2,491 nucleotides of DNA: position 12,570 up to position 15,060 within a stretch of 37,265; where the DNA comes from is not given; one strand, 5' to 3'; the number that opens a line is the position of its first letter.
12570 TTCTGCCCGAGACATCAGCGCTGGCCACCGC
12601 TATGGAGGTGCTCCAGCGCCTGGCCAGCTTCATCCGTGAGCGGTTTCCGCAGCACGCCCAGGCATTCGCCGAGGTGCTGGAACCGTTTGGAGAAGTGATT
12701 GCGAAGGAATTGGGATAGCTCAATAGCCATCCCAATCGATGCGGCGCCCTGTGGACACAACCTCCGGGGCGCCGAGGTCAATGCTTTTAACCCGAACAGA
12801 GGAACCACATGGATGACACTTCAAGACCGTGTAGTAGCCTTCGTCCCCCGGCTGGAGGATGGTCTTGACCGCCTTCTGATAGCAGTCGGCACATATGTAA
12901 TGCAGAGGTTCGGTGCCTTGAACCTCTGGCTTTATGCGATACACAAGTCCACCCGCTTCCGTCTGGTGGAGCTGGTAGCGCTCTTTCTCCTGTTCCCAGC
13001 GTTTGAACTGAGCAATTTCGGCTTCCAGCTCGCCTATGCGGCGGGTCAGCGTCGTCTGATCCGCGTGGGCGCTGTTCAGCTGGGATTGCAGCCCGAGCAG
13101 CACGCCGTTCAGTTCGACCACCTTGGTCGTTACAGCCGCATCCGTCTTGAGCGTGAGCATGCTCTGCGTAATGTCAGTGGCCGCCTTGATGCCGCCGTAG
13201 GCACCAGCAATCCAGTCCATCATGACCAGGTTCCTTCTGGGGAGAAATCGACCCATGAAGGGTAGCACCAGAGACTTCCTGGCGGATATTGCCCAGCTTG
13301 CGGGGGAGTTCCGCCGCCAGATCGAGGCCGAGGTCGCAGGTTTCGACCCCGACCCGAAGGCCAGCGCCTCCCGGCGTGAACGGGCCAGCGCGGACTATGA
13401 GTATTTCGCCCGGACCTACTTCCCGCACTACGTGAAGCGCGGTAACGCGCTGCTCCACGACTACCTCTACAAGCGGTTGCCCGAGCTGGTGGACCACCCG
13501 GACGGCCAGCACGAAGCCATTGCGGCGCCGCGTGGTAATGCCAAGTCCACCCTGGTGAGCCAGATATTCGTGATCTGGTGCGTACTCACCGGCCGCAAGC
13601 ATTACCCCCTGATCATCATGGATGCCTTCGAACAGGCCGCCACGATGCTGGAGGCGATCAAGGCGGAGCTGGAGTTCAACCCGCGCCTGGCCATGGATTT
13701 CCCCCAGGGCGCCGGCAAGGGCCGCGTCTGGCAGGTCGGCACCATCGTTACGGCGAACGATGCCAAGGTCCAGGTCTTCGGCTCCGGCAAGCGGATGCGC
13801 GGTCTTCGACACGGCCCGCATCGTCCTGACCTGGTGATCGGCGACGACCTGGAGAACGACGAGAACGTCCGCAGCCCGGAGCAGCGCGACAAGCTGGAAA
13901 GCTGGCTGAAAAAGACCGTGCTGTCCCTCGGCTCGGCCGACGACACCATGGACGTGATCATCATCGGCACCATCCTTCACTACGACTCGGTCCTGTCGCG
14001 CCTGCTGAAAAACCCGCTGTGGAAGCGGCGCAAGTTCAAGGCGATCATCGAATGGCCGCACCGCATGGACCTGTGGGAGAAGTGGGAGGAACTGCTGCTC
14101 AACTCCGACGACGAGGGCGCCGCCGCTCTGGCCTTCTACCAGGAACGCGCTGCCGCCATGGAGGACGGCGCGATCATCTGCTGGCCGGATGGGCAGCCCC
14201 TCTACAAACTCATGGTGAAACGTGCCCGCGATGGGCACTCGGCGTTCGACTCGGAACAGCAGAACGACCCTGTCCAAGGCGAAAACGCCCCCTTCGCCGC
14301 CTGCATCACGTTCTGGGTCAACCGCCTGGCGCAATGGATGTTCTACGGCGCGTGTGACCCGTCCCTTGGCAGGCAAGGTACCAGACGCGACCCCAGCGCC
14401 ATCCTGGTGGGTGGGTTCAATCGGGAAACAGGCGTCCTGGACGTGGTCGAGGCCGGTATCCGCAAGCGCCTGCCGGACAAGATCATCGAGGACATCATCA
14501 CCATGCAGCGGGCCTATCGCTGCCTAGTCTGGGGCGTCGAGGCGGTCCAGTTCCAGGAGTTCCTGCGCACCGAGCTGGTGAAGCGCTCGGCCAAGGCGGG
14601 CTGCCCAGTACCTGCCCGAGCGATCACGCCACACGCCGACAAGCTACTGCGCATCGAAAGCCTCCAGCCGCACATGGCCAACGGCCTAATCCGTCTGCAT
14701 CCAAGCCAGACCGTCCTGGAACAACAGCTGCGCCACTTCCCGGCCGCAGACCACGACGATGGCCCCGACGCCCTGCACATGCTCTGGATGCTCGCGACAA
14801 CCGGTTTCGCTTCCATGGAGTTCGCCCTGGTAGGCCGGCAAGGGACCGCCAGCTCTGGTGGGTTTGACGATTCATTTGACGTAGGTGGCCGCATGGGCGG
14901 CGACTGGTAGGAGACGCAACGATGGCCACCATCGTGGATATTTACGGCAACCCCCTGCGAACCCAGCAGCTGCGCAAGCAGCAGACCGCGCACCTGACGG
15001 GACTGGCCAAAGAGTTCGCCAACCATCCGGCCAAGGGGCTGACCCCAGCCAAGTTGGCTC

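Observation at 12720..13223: Antisense-oriented coiled-coil/zinc-ribbon gene wedged between the small and large terminase genes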

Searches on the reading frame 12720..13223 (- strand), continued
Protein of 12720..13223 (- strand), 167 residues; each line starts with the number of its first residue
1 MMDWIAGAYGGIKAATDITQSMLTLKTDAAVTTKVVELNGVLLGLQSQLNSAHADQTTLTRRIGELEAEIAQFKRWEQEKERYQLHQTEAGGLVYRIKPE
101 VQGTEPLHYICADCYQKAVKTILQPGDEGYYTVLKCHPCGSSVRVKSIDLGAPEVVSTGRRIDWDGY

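Call 58: predict_structure(alignment_id=A1)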
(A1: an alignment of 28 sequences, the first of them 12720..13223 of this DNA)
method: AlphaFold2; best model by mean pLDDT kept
length: 167 residues; sequences in the alignment: 28
mean_pLDDT: 82.3   pTM: 0.52
mean pLDDT of the five models: 82.3, 81.0, 81.0, 76.3, 71.4
residues with pLDDT >= 90: 68; 70-90: 73; 50-70: 17; < 50: 9
segments of 3 or more residues with pLDDT < 50: 159-161, 164-167
pLDDT, mean of each block of 10 residues (from residue 1): 67 74 75 81 82 87 90 88 94 94 92 92 91 94 87 53 47
secondary structure, 60 per line:
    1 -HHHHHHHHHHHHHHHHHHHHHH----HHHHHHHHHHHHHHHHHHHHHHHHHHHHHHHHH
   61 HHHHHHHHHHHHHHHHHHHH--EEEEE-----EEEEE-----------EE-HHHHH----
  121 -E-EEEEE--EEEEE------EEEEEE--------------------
elements in order: H2-23 H28-80 E83-87 E93-97 H112-116 E124-128 E131-135 E142-147

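Call 59: search_protein_representatives(alignment_id=A1)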
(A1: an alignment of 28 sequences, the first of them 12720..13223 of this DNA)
Query: 28 sequences, 160 profile positions. Proteins with E-value up to 0.001 (for the whole library): 4143; up to 1e-10: 2957; up to 1e-30: 365. The best 150 are listed.
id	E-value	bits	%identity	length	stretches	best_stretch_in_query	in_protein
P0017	6.2e-60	217.8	-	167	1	1-158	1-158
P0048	4.0e-59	215.1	-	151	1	1-145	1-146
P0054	3.4e-49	182.8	-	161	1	2-152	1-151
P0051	3.9e-48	179.4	-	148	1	1-150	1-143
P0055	1.4e-46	174.4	-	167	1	6-147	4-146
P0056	1.2e-45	171.3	-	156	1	1-152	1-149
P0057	5.6e-45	169.1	-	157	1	1-152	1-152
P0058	9.3e-45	168.4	-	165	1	2-147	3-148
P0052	1.1e-44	168.2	-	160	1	1-152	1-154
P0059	2.4e-44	167.1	-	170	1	1-149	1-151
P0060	1.0e-43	165.1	-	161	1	1-148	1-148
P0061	6.2e-43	162.5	-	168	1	5-152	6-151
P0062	8.4e-42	158.8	-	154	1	1-152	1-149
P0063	1.5e-41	157.9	-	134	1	28-158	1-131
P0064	1.6e-41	157.9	-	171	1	4-153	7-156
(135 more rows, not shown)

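Call 62: fold_search(model_id=the predicted structure, library=pdb)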
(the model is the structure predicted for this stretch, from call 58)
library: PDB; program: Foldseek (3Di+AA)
matches with E <= 10: 305; with E <= 0.001: 2
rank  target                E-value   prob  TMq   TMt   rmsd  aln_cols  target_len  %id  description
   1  9oox_M                1.8e-08  1.00  0.66  0.86   1.6       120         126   33  Cryo-EM Structure of the Escherichia phage HK446 Rip1 in complex with the Enterobacteria phage T6 small terminase (released 2026-02-04)
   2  9oox_L                6.1e-08  1.00  0.45  0.59   5.0       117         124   33  Cryo-EM Structure of the Escherichia phage HK446 Rip1 in complex with the Enterobacteria phage T6 small terminase (released 2026-02-04)
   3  9hlx_A                1.6e-01  0.72  0.28  0.05  15.2       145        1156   12  Structure of Ba1Cas12a3 binary complex (released 2025-12-17)
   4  6zp4_4                4.4e-01  0.21  0.19  0.22  18.8       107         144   15  SARS-CoV-2 Nsp1 bound to a human 43S preinitiation ribosome complex - state 2 (released 2020-07-29)
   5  6bhx_D                5.9e-01  0.06  0.12  0.18  12.6        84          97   17  B. subtilis SsbA with DNA (released 2018-12-19)
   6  8j12_A                9.6e-01  0.06  0.13  0.07  17.1       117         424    5  Cryo-EM structure of the AsCas12f-sgRNA-target DNA ternary complex (released 2023-09-27)
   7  6npb_A                1.1e+00  0.08  0.13  0.06  13.0        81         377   14  X-ray crystal structure of TmpA, 2-trimethylaminoethylphosphonate hydroxylase, with Fe and 2OG (released 2019-03-06)
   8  6hts_D                1.1e+00  0.09  0.15  0.07  15.7        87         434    9  Cryo-EM structure of the human INO80 complex bound to nucleosome (released 2018-11-07)
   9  8dzj_B                1.1e+00  0.04  0.15  0.13  26.6       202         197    8  Cryo-EM structure of Acidibacillus sulfuroxidans Cas12f in complex with sgRNA and target DNA (released 2023-07-12)
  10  9hm6_A                1.2e+00  0.21  0.28  0.05  14.9       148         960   12  Structure of Ba1Cas12a3 ternary complex (released 2025-12-17)
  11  6npc_B                1.2e+00  0.08  0.13  0.06  12.9        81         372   14  X-ray crystal structure of TmpA, 2-trimethylaminoethylphosphonate hydroxylase, with Fe, 2OG, and 2-trimethylaminoethyl (released 2019-03-06)
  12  3fvc                  1.2e+00  0.06  0.12  0.04  12.4        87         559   10  Crystal structure of a trimeric variant of the Epstein-Barr virus glycoprotein B (released 2009-03-17)
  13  6ntr_A                1.3e+00  0.06  0.13  0.10  14.7        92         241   15  Crystal Structure of Beta-barrel-like Protein of Domain of Unknown Function DUF1849 from Brucella abortus (released 2019-02-13)
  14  8pj1_s                1.4e+00  0.12  0.19  0.19  13.2       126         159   15  Structure of human 48S translation initiation complex in open codon scanning state (48S-1) (released 2024-08-14)
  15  4k3p_A                1.6e+00  0.07  0.15  0.10  10.5        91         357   11  E. coli sliding clamp in complex with AcQLALF (released 2013-05-01)
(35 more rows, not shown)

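Call 66: get_annotated_region(hit=H72, flank=2500)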
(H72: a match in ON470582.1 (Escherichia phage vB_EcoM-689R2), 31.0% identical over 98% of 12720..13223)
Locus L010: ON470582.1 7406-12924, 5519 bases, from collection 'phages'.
description: Escherichia phage vB_EcoM-689R2, complete genome.
organism: Escherichia phage vB_EcoM-689R2 (NCBI taxid 2946089)
taxonomy: Viruses; Duplodnaviria; Heunggongvirae; Uroviricota; Caudoviricetes
host: Escherichia coli; source: -; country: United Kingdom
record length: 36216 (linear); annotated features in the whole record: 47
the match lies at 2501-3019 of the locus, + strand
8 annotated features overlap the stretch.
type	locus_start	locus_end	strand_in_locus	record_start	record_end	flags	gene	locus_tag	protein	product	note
CDS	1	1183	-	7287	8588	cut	-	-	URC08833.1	uncharacterized protein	-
CDS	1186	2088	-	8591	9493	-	-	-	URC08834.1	uncharacterized protein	-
CDS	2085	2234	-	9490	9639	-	-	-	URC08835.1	uncharacterized protein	-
CDS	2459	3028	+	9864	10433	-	-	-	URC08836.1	uncharacterized protein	-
CDS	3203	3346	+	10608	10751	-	-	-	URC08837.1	uncharacterized protein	-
CDS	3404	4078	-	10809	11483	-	-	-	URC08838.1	repressor protein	-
CDS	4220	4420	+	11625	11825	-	-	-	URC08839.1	HTH cro/C1-type domain-containing protein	-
CDS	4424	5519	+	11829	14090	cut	-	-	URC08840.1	hypothetical protein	-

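Call 67: get_annotated_region(hit=H81, flank=2500)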
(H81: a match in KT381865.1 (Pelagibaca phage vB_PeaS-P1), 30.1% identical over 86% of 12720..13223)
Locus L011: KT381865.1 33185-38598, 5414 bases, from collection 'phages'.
description: Pelagibaca phage vB_PeaS-P1, partial genome.
organism: Pelagibaca phage vB_PeaS-P1 (NCBI taxid 1698522)
taxonomy: Viruses; Duplodnaviria; Heunggongvirae; Uroviricota; Caudoviricetes
host: Pelagibaca abyssi JLT2014; source: -; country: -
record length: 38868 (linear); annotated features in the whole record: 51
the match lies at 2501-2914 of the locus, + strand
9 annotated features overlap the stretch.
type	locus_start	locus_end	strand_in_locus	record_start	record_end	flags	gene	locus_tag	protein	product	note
CDS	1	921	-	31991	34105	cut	-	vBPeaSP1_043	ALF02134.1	mobile element protein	-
CDS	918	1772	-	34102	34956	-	-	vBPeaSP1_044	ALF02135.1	ParB-like nuclease domain protein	-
CDS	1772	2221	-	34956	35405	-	-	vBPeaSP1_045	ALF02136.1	hypothetical protein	-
CDS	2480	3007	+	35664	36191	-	-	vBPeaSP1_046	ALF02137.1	hypothetical protein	-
CDS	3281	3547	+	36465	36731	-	-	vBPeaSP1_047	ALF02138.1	hypothetical protein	-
CDS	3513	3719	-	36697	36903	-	-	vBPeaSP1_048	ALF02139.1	hypothetical protein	-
CDS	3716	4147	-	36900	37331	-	-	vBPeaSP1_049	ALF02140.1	hypothetical protein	-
CDS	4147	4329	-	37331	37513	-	-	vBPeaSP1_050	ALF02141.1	hypothetical protein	-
CDS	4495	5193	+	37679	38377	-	-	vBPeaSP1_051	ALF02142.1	putative transcriptional regulator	-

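Call 68: get_annotated_region(hit=H100, flank=2500)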
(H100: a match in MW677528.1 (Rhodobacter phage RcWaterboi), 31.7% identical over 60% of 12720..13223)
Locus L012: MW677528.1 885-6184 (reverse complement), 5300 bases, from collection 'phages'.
description: Rhodobacter phage RcWaterboi, complete genome.
organism: Rhodobacter phage RcWaterboi (NCBI taxid 2835983)
taxonomy: Viruses; Duplodnaviria; Heunggongvirae; Uroviricota; Caudoviricetes
host: Rhodobacter capsulatus YW1; source: water; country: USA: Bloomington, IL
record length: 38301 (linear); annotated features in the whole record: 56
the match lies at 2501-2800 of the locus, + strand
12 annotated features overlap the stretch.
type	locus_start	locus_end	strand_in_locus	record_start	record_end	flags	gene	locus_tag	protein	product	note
CDS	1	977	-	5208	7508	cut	13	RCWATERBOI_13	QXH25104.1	transposase A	-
CDS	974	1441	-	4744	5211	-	12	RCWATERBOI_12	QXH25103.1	helix-turn-helix DNA binding domain protein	helix-turn-helix DNA binding domain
CDS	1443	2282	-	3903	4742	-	11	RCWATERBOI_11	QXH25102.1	ParB-like nuclease domain protein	ParB-like nuclease domain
CDS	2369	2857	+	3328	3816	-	10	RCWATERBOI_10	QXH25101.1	hypothetical protein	-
CDS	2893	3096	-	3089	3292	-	9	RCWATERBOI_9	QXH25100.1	hypothetical protein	-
CDS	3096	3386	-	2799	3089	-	8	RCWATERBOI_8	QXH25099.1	hypothetical protein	-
CDS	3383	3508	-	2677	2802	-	7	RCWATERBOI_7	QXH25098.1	hypothetical protein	-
CDS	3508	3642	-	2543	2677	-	6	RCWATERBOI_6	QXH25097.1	membrane protein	-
CDS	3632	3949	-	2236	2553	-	5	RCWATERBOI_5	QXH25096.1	hypothetical protein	-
CDS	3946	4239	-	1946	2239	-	4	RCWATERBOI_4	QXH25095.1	helix-turn-helix DNA binding domain protein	helix-turn-helix DNA binding domain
CDS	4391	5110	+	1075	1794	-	3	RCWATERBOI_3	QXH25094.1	immunity repressor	-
CDS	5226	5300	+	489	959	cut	2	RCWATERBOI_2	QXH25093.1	hypothetical protein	-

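Call 69: get_annotated_region(hit=H96, flank=2500)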
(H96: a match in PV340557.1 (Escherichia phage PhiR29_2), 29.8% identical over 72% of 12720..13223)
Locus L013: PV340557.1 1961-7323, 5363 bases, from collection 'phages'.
description: Escherichia phage PhiR29_2, complete genome.
organism: Escherichia phage PhiR29_2 (NCBI taxid 3416479)
taxonomy: Viruses
host: Escherichia coli C; source: -; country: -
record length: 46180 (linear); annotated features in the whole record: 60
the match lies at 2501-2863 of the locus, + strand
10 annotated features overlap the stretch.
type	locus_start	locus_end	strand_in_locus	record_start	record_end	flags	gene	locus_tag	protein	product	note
CDS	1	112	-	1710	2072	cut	-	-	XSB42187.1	hypothetical protein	EaE protein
CDS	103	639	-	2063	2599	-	-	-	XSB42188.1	hypothetical protein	COG1896: Predicted hydrolases of HD superfamily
CDS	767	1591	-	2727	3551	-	-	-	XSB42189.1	hypothetical protein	hypothetical protein YfdQ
CDS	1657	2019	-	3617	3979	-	-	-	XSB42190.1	hypothetical protein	hypothetical protein YfdP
CDS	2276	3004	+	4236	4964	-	-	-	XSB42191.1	hypothetical protein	-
CDS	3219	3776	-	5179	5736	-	-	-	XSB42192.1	cI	repressor protein cI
CDS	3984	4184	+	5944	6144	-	-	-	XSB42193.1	Cro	repressor protein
CDS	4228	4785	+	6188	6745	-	-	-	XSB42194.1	hypothetical protein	hypothetical protein YmfL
CDS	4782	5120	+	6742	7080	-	-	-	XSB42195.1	hypothetical protein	hypothetical protein YmfM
CDS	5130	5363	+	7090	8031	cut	-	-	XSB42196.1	DNA replication protein O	-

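Call 75: list_cluster_members(proteins=[window:12720-13220:-, L002:1718-2209:-, L007:2965-3456:+])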
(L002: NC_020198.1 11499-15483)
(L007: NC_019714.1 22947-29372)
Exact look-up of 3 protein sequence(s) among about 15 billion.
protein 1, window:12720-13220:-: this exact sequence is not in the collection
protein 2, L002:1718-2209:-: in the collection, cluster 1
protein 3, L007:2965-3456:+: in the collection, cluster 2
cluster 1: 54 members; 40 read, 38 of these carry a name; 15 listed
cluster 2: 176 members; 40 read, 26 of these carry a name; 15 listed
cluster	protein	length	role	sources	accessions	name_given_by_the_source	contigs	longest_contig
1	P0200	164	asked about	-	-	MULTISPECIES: hypothetical protein [Pseudomonas]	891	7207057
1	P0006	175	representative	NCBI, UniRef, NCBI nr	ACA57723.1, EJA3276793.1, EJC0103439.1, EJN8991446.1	TPA: hypothetical protein RQ837_006418 [Pseudomonas aeruginosa] | Uncharacterized protein ORF25 n=2 Tax=root TaxID=1 RepID=B7SDZ0_9CAUD | hypothetical protein PPMP38_gp27 [Pseudomonas phage MP38]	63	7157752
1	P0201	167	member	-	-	TPA: hypothetical protein ACID9U_003008 [Pseudomonas aeruginosa] | Uncharacterized protein n=6 Tax=root TaxID=1 RepID=A0A1C6ZDM2_9CAUD | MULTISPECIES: hypothetical protein [Pseudomonas aeruginosa group]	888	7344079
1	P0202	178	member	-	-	TPA: hypothetical protein NJJ38_004378 [Pseudomonas aeruginosa] | hypothetical protein DPADHS01_05360 [Pseudomonas aeruginosa DHS01]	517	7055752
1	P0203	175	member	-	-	hypothetical protein KUT41_17825 [Pseudomonas aeruginosa] | Uncharacterized protein n=5 Tax=root TaxID=1 RepID=A0SMN5_9CAUD | hypothetical protein B614_gp27 [Pseudomonas phage MP42]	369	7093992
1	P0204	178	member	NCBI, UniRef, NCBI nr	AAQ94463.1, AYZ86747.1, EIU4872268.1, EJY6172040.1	TPA: hypothetical protein NHR00_000421 [Pseudomonas aeruginosa] | Uncharacterized protein n=3 Tax=root TaxID=1 RepID=Q6TM77_BPD31 | hypothetical protein D3112p25 [Pseudomonas phage D3112]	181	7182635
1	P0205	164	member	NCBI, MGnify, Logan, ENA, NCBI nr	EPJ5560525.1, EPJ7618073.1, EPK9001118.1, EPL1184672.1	hypothetical protein [Pseudomonas aeruginosa] | CR=1 FL=1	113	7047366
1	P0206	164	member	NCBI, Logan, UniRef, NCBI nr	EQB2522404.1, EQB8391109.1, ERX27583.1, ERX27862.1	hypothetical protein [Pseudomonas aeruginosa] | hypothetical protein n=1 Tax=Pseudomonas aeruginosa TaxID=287 RepID=UPI0003BAFC46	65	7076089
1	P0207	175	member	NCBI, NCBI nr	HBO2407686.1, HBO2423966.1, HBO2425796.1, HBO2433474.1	TPA: hypothetical protein VDU60_003183 [Pseudomonas aeruginosa] | hypothetical protein [Pseudomonas aeruginosa]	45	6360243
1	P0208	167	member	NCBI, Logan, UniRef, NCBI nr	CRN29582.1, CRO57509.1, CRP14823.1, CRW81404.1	TPA: hypothetical protein ACWMAG_003910 [Pseudomonas aeruginosa] | hypothetical protein n=1 Tax=Pseudomonas TaxID=286 RepID=UPI00065A7069 | hypothetical protein [Pseudomonas aeruginosa]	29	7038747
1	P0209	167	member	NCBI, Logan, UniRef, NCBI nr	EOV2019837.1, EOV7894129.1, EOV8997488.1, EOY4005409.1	hypothetical protein OR590_000805 [Pseudomonas aeruginosa] | hypothetical protein n=1 Tax=Pseudomonas aeruginosa TaxID=287 RepID=UPI00210D1182 | hypothetical protein [Pseudomonas aeruginosa]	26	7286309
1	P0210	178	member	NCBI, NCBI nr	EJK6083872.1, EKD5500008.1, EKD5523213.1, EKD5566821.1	hypothetical protein RJO72_006550 [Pseudomonas aeruginosa] | hypothetical protein [Pseudomonas aeruginosa]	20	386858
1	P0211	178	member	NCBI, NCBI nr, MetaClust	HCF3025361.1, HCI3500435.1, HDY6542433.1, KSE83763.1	hypothetical protein APB31_31025 [Pseudomonas aeruginosa] | hypothetical protein AO924_12735 [Pseudomonas aeruginosa] | status=active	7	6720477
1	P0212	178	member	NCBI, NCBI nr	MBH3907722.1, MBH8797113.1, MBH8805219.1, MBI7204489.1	hypothetical protein I5M23_25035 [Pseudomonas aeruginosa] | hypothetical protein [Pseudomonas aeruginosa]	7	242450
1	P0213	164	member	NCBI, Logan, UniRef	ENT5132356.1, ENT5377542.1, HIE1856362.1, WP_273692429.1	hypothetical protein ACFFY3_004415 [Pseudomonas aeruginosa] | hypothetical protein n=1 Tax=Pseudomonas aeruginosa TaxID=287 RepID=UPI0023584DD4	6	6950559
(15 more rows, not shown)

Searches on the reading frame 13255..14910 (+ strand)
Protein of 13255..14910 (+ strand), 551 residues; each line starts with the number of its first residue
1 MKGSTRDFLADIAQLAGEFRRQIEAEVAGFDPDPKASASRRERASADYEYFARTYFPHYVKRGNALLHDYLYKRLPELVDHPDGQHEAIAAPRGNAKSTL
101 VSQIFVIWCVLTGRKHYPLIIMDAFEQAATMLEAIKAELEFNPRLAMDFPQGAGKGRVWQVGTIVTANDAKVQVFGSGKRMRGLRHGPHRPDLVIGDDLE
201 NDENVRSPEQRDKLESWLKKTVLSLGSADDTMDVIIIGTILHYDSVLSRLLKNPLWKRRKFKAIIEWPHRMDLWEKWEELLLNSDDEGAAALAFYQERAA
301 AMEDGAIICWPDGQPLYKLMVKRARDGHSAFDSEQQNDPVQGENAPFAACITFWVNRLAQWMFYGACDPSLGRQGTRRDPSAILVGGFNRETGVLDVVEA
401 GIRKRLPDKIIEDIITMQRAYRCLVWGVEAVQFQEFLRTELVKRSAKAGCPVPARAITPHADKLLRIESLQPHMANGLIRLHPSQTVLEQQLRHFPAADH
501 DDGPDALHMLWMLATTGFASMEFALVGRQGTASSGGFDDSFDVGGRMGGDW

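Call 11: search_protein_families(library=pfam, proteins=[window:13255-14910:+], max_evalue=1)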
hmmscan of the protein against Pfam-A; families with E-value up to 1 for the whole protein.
window:13255-14910:+ (551 aa): 0 families

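Call 15: search_protein_families(library=ncbifam, proteins=[window:13255-14910:+], max_evalue=0.1)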
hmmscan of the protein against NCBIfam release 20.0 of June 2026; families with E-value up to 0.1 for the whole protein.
window:13255-14910:+ (551 aa): 3 families
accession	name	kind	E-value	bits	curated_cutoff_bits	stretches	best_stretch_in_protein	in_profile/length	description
TIGR01630.1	psiM2_ORF9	equivalog_domain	1.2e-29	103.6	41.65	1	379-511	1-137/142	phage terminase large subunit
NF033889.1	termin_lrg_T7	equivalog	1.2e-13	50.8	150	1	85-333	33-261/500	phage terminase large subunit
NF011299.0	PRK14711.1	equivalog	0.066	12.9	361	0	252-314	12-72/201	urease accessory protein UreE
